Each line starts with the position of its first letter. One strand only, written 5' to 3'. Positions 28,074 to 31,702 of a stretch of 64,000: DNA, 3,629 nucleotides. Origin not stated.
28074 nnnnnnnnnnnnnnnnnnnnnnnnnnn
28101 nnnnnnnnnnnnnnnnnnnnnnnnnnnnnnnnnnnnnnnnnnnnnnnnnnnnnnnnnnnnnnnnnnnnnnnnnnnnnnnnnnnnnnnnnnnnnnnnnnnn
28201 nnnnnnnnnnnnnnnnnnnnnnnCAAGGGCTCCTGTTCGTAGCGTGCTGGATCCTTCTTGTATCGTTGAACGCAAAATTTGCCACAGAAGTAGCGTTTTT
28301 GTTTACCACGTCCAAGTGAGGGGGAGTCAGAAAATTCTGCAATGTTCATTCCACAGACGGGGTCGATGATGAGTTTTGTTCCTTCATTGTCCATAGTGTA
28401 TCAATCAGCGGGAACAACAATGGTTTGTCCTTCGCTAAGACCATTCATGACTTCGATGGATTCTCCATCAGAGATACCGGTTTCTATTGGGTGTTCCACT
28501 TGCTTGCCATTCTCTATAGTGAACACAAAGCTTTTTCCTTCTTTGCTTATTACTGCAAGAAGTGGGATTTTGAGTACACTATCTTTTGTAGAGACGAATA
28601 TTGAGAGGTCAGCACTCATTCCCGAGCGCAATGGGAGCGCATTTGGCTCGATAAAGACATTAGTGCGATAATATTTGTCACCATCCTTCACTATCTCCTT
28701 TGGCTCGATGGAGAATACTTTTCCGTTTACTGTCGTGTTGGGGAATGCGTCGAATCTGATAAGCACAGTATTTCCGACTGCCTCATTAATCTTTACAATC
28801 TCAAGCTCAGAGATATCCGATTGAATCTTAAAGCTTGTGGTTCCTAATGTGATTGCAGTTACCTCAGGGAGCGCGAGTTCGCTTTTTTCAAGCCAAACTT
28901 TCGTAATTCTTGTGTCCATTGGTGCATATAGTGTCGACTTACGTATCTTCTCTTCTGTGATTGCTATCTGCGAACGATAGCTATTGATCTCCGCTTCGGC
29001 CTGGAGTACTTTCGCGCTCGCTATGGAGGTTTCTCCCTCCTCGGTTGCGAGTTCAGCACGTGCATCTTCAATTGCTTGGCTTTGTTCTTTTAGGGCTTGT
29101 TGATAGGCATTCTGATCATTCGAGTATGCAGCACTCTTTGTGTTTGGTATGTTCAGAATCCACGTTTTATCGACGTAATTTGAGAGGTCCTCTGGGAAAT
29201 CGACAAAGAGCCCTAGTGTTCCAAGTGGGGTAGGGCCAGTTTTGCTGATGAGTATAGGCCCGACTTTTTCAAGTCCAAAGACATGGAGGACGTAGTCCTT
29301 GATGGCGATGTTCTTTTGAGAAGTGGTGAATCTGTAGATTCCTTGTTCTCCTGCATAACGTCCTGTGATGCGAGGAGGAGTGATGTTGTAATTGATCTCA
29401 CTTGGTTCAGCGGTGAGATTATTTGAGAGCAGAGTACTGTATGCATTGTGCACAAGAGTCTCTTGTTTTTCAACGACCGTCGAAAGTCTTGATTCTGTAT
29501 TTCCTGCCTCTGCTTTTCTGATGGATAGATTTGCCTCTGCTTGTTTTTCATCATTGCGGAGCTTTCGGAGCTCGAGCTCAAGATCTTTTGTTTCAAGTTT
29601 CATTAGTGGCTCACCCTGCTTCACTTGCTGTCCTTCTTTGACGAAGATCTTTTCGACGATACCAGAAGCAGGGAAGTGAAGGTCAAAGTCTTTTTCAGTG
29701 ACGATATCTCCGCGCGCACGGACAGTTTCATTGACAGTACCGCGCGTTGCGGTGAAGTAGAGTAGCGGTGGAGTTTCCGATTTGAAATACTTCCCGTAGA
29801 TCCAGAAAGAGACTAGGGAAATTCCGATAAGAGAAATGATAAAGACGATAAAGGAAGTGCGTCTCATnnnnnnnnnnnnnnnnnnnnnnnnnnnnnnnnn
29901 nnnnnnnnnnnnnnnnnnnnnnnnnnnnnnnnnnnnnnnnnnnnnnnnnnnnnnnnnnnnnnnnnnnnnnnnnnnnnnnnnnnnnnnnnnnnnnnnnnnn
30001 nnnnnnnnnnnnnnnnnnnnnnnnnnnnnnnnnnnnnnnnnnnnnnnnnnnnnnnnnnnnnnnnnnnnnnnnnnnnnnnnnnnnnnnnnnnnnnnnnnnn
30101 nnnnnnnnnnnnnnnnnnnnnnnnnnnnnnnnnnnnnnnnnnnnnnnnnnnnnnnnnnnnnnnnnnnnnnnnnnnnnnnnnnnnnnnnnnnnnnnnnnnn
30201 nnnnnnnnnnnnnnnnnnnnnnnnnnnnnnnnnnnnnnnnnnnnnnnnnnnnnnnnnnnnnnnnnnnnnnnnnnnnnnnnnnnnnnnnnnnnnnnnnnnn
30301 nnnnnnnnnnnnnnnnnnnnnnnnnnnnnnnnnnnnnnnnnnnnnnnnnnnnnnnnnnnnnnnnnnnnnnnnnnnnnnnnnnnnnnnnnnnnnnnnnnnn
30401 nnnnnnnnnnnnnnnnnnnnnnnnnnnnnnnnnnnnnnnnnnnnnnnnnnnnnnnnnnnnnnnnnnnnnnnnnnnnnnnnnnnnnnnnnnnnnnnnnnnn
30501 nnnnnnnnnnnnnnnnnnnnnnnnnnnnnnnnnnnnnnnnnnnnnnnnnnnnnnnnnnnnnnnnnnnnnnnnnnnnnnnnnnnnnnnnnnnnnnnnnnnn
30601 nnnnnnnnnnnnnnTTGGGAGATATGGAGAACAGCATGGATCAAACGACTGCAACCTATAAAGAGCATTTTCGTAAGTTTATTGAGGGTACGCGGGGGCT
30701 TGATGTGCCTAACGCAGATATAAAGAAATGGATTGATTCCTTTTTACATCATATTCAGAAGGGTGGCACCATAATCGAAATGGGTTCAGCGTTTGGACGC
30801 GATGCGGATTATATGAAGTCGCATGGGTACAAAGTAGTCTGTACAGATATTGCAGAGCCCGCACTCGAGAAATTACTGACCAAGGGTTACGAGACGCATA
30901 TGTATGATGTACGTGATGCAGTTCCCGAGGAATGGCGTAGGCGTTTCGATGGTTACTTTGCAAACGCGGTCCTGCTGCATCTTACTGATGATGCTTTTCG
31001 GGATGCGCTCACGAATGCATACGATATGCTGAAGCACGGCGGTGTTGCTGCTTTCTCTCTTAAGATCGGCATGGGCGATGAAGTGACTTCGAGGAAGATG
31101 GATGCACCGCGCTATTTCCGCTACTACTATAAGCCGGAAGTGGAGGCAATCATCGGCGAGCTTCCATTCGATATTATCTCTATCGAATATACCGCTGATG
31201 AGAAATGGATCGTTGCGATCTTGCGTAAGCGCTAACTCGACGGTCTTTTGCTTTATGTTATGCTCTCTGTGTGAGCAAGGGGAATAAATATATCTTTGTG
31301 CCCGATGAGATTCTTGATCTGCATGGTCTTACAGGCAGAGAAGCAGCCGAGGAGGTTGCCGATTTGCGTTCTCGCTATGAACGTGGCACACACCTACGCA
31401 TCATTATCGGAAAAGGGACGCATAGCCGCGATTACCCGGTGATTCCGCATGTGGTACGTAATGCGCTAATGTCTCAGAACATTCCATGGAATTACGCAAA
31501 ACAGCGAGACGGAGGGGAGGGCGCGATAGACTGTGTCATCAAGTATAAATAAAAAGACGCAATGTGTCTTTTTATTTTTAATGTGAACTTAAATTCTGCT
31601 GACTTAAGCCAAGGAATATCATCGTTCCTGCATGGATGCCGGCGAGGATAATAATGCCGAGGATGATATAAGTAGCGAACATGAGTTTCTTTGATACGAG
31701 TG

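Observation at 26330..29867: MacAB-like tripartite efflux operon whose ABC ATPase carries an N-terminal YHS/TRASH metal-binding domain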

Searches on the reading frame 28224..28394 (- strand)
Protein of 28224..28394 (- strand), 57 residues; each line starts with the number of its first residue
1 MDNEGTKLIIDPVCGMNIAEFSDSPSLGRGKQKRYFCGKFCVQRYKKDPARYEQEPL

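Call 10: search_solved_structures(query=window:28224-28394:-, max_evalue=10, show_alignments=3)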
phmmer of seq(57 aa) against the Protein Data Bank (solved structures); distinct sequences matched with E-value up to 10: 0.
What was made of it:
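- Tried and rejected: A single-sequence search of the 57-aa N-terminus against PDB sequences found nothing (call 10).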

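Call 44: search_protein_families(library=pfam, alignment_id=A4, max_evalue=0.01)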
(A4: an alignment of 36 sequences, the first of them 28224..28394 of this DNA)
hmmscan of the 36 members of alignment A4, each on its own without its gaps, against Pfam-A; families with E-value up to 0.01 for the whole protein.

A. member 1, window:28224-28394:- (57 aa): 1 family
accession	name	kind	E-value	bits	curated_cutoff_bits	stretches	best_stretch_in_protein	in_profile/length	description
PF04945.19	YHS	-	5.7e-05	23.5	30.3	1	9-54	1-45/47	YHS domain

B. families by the number of members that match (of 36 scanned): 7 families
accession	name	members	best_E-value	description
PF04945.19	YHS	36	5.1e-15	YHS domain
PF24273.1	TRASH_HVO_1752_C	12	9.6e-06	HVO_1752, C-terminal TRASH domain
PF08394.17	Arc_trans_TRASH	5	0.0035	Archaeal TRASH domain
PF06467.20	zf-FCS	3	0.00063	MYM-type Zinc finger with FCS sequence motif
PF11494.13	Ta0938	2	0.00027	Ta0938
PF22311.1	DUF6970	2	0.0042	Domain of unknown function (DUF6970)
PF05573.18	NosL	2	0.0052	NosL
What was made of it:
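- On YHS domain (Pfam PF04945): All 36 family N-termini match at E<=0.01, best 5e-15 (call 44).
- Checked: All 36 aligned N-termini hit PF04945, best E=5e-15 (call 44).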

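Call 50: predict_structure(alignment_id=A4)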
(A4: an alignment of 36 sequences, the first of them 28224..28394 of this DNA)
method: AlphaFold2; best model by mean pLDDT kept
length: 57 residues; sequences in the alignment: 36
mean_pLDDT: 83.4   pTM: 0.59
mean pLDDT of the five models: 83.4, 79.9, 78.7, 77.9, 77.8
residues with pLDDT >= 90: 12; 70-90: 39; 50-70: 4; < 50: 2
segments of 3 or more residues with pLDDT < 50: none
pLDDT, mean of each block of 10 residues (from residue 1): 66 88 83 88 90 85
secondary structure, 60 per line:
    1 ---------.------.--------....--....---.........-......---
elements in order: E26-29 E32-35 H39-47 H49-54

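Call 53: fold_search(model_id=the predicted structure, library=pdb)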
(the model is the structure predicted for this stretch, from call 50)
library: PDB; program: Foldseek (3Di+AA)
matches with E <= 10: 125; with E <= 0.001: 0
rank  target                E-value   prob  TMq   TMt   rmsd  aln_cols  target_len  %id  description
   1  2inp_A                5.3e-01  0.93  0.64  0.08   2.2        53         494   19  Structure of the Phenol Hydroxylase-Regulatory Protein Complex (released 2007-01-16)
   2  2inn_A                7.9e-01  0.87  0.64  0.08   2.2        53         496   19  Structure of the Phenol Hydroxyalse-Regulatory Protein Complex (released 2007-01-16)
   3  4v91_W                9.7e-01  0.75  0.59  0.57   1.7        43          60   21  Kluyveromyces lactis 80S ribosome in complex with CrPV-IRES (released 2014-07-09)
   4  2inn_B                1.0e+00  0.75  0.49  0.06   1.1        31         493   22  Structure of the Phenol Hydroxyalse-Regulatory Protein Complex (released 2007-01-16)
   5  6vk4_A                1.3e+00  0.69  0.67  0.09   3.5        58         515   16  Crystal Structure of Methylosinus trichosporium OB3b Soluble Methane Monooxygenase Hydroxylase and Regulatory Componen (released 2020-08-05)
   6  9qf4_BV               1.3e+00  0.63  0.58  0.53   1.9        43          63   19  Structure of P. furiosus 70S ribosome grown at 95 degC (released 2025-11-05)
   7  6q8y_AE               1.4e+00  0.72  0.59  0.52   1.6        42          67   21  Cryo-EM structure of the mRNA translating and degrading yeast 80S ribosome-Xrn1 nuclease complex (released 2019-03-13)
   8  3ri7_A                1.4e+00  0.63  0.49  0.06   3.1        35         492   20  Toluene 4 monooxygenase HD Mutant G103L (released 2012-02-08)
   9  3ge8_D                1.4e+00  0.60  0.49  0.06   3.1        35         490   20  Toluene 4-monooxygenase HD T201A diferric, resting state complex (released 2009-07-28)
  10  3ge3_A                1.6e+00  0.60  0.49  0.06   3.1        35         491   20  Crystal Structure of the reduced Toluene 4-Monooxygenase HD T201A mutant complex (released 2009-07-28)
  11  6skf_BY               1.6e+00  0.54  0.57  0.54   1.9        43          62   19  Cryo-EM Structure of T. kodakarensis 70S ribosome (released 2020-07-29)
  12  5tdv_A                1.7e+00  0.57  0.49  0.06   3.1        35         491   20  Intermediate O2 diiron complex in the Q228A variant of Toluene 4-moonoxygenase (T4moHD) (released 2017-03-22)
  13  5tdt_A                1.7e+00  0.54  0.49  0.06   3.1        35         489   20  Oxygenated toluene intermediate in toluene 4-monooxygenase (T4moHD) after reaction in the crystal (released 2017-03-22)
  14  1t0q_A                1.7e+00  0.38  0.56  0.08   4.8        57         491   16  Structure of the Toluene/o-Xylene Monooxygenase Hydroxylase (released 2004-07-27)
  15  3dhg_A                1.8e+00  0.60  0.50  0.06   1.8        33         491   18  Crystal Structure of Toluene 4-Monoxygenase Hydroxylase (released 2008-12-30)
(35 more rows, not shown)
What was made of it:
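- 28236..28370 (-): YHS domain, residues 9-53. Putative metal ligands are D11 (28362-28364), C14 (28353-28355), C37 (28284-28286) and C41 (28272-28274). M16 (28347-28349) is also invariant. Domain model pLDDT 83; Foldseek 2inp_A TMq 0.64, and L24e (calls 50, 53).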

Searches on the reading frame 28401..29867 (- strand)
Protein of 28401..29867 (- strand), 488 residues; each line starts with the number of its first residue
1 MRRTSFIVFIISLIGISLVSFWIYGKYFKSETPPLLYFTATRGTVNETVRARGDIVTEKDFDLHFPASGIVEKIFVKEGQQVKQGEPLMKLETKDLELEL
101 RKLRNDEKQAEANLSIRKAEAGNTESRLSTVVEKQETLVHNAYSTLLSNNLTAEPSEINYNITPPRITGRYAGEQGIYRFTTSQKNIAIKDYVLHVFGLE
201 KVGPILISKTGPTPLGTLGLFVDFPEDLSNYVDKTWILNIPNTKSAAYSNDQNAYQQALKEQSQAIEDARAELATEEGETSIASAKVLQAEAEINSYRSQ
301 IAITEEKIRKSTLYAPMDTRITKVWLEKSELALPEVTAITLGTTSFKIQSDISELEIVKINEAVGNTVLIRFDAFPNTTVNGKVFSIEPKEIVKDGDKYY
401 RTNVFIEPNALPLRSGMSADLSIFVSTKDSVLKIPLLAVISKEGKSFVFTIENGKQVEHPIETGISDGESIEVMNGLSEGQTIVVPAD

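Call 3: search_protein_families(library=pfam, proteins=[window:28401-29867:-], max_evalue=1)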
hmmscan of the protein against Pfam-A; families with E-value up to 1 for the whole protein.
window:28401-29867:- (488 aa): 9 families
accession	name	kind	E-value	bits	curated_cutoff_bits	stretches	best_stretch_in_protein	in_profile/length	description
PF16576.10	HlyD_D23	-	5.2e-09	36.1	30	2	45-128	2-86/214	Barrel-sandwich domain of CusB or HlyD membrane-fusion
PF13533.13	Biotin_lipoyl_2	-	1.7e-08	34.5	29.8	1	63-91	3-31/32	Biotin-lipoyl like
PF13437.12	HlyD_3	-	6.3e-07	30.5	22.2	2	313-416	2-106/106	HlyD family secretion protein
PF00364.28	Biotin_lipoyl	-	9.8e-05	22.6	22.1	1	63-91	45-73/73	Biotin-requiring enzyme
PF00529.27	CusB_dom_1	-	0.0002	22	26.5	1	219-421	12-85/89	Cation efflux system protein CusB domain 1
PF00358.26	PTS_EIIA_1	-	0.008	16.3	27.2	1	73-97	85-109/127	phosphoenolpyruvate-dependent sugar phosphotransferase system, EIIA 1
PF01551.29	Peptidase_M23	-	0.058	14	28.7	0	71-92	52-73/96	Peptidase family M23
PF02749.22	QRPTase_N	-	0.1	13.3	27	0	71-92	41-61/82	Quinolinate phosphoribosyl transferase, N-terminal domain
PF21182.2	FOG1-like_PR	-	0.17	12.2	27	0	81-120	42-81/97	Zinc finger protein ZFPM1-like, PR domain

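Call 4: search_protein_families(library=ncbifam, proteins=[window:28401-29867:-], max_evalue=0.01)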
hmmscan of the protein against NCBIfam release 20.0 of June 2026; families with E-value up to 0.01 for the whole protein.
window:28401-29867:- (488 aa): 21 families
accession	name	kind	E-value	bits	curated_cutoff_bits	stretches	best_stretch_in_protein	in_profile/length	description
TIGR01730.1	RND_mfp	subfamily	1.1e-39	136.3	94.9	2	261-485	85-307/322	efflux RND transporter periplasmic adaptor subunit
TIGR01843.1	type_I_hlyD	subfamily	6.2e-20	71.6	208.65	2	40-140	22-128/422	HlyD family type I secretion periplasmic adaptor subunit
TIGR00999.1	8a0102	subfamily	3.4e-18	65.7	319.3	1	248-485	43-264/271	CzcB/NccB family metal efflux transporter periplasmic adaptor subunit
NF008606.0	PRK11578.1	equivalog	4.5e-16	58.9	342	1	262-485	137-362/371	macrolide transporter subunit MacA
TIGR00998.1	8a0101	subfamily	1.8e-12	46.9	390.8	2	256-389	152-283/334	EmrA/EmrK family multidrug efflux transporter periplasmic adaptor subunit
TIGR02971.1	heterocyst_DevB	subfamily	1e-10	41.5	129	2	243-388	139-279/327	ABC exporter membrane fusion protein, DevB family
NF007785.0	PRK10476.1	equivalog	1e-10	41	376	1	263-387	158-284/347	multidrug transporter subunit MdtN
NF002939.0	PRK03598.1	equivalog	1.1e-09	37.9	393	2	59-125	43-109/332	secretion protein HlyD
NF038010.1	ABC_adapt_DarC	equivalog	2e-08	33.4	450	1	391-487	305-404/417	darobactin export ABC transporter periplasmic adaptor subunit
NF008589.1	PRK11556.1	equivalog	6.4e-08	31.9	391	1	422-484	309-372/392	MdtA/MuxA family multidrug efflux RND transporter periplasmic adaptor subunit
TIGR03794.1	NHLM_micro_HlyD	equivalog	2e-06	27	156.2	1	43-120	40-124/421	NHLP bacteriocin system secretion protein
NF045904.1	RND-peri-MexE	equivalog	3.5e-06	26.2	714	1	66-125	69-128/390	multidrug efflux RND transporter periplasmic adaptor subunit MexE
NF045680.1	DiMtlExpIhpB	equivalog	4.2e-06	26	450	1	405-483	228-306/326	divalent metal ion exporter adaptor subunit IhpB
TIGR02828.1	TIGR02828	hypoth_equivalog_domain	0.00026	20.9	154.4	1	423-473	124-175/188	putative membrane fusion protein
NF004173.0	PRK05641.1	equivalog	0.00052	20.6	199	1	65-91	126-152/153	putative acetyl-CoA carboxylase biotin carboxyl carrier protein subunit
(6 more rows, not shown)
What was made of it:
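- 28401..29867 (-): Membrane-fusion (periplasmic adaptor) protein of 488 aa. It has a single N-terminal membrane anchor (residues 1-26) and is YknX/MacA-like. The variable region, residues ~123-271, replaces the short MacA hairpin. Pfam HlyD_D23, Biotin_lipoyl_2 and HlyD_3, plus TIGR01730 at E=1e-39 (calls 3, 4).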

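Call 72: search_solved_structures(query=window:28401-29867:-, max_evalue=0.001)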
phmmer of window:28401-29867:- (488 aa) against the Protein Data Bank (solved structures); distinct sequences matched with E-value up to 0.001: 13.
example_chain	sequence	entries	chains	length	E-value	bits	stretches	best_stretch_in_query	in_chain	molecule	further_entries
4dk0_A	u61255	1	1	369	2.8e-14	56.2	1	254-485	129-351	Putative MacA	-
4dk1_A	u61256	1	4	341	6.5e-14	55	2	323-485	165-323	Putative MacA, Multidrug resistance protein mexA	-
9qgy_G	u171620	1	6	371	2.2e-11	46.6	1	262-485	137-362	Macrolide export protein MacA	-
5nik_D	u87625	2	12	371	1.2e-10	44.2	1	249-485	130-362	Macrolide export protein MacA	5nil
20yy_D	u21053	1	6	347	3.9e-10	42.5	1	52-127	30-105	Multidrug efflux RND transporter periplasmic adaptor subunit MexJ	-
3fpp_A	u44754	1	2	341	4.5e-09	39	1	248-485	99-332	Macrolide-specific efflux protein macA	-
4tko_B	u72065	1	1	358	7.2e-09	38.3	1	258-390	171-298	EmrA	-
6vej_P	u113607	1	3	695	2.9e-06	29.8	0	274-485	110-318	Probable Resistance-Nodulation-Cell Division (RND) efflux membrane fusion protein,Probable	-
4kks_A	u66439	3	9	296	4.8e-06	29.1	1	310-483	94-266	Membrane fusion protein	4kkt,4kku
2ejm_A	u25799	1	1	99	7.7e-05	25.1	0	65-95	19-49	Methylcrotonoyl-CoA carboxylase subunit alpha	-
1dcz_A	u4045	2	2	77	0.00016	24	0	62-101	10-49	TRANSCARBOXYLASE 1.3S SUBUNIT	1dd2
1o78_A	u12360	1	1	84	0.00019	23.8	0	62-100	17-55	BIOTIN CARBOXYL CARRIER PROTEIN OF METHYLMALONYL-COA CARBOXYL-TRANSFERASE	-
4l8j_A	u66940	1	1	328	0.00063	22.1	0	294-485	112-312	Putative efflux transporter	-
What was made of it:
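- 28401..29867 (-): PDB MacA 4dk0 at E=3e-14 over residues 254-485 (call 72).
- Closest known: MacAB. Same: The adaptor matches MacA (call 72).
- Checked: It hits HlyD_D23, Biotin_lipoyl_2, HlyD_3 and TIGR01730 RND_mfp (E=1e-39), and MacA in the PDB (calls 3, 4, 72).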

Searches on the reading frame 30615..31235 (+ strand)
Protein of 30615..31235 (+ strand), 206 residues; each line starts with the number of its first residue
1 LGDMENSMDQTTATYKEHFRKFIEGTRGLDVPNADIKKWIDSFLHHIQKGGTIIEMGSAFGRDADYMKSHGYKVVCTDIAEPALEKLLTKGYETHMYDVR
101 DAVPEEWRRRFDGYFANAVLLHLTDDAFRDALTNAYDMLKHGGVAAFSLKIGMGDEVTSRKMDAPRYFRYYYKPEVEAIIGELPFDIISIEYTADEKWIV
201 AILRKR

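Call 38: search_protein_families(library=pfam, proteins=[window:30615-31235:+], max_evalue=0.001)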
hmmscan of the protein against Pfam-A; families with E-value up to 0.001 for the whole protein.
window:30615-31235:+ (206 aa): 5 families
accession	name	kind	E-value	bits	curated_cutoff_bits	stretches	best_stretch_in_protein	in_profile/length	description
PF08242.18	Methyltransf_12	-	1.5e-08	35.7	30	1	55-144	2-97/98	Methyltransferase domain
PF13649.12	Methyltransf_25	-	5.7e-08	33.8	27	1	53-143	1-97/97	Methyltransferase domain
PF08241.18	Methyltransf_11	-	1.1e-07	32.8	21.2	1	55-147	2-95/95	Methyltransferase domain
PF13489.12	Methyltransf_23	-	1.9e-06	28.2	27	1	35-149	8-118/164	Methyltransferase domain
PF00107.32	ADH_zinc_N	-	6e-05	23.4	31.8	1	66-147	9-87/129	Zinc-binding dehydrogenase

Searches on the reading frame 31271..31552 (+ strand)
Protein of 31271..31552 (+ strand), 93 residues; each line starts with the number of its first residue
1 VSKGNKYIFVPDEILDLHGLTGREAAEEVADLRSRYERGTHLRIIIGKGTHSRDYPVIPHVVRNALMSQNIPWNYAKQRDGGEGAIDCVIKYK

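Call 38: search_protein_families(library=pfam, proteins=[window:31271-31552:+], max_evalue=0.001)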
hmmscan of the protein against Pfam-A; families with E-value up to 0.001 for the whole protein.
window:31271-31552:+ (93 aa): 1 family
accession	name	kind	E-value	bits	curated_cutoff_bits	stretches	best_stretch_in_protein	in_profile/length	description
PF01713.27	Smr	-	3.6e-09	37.1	25.7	1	15-86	1-72/77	Smr domain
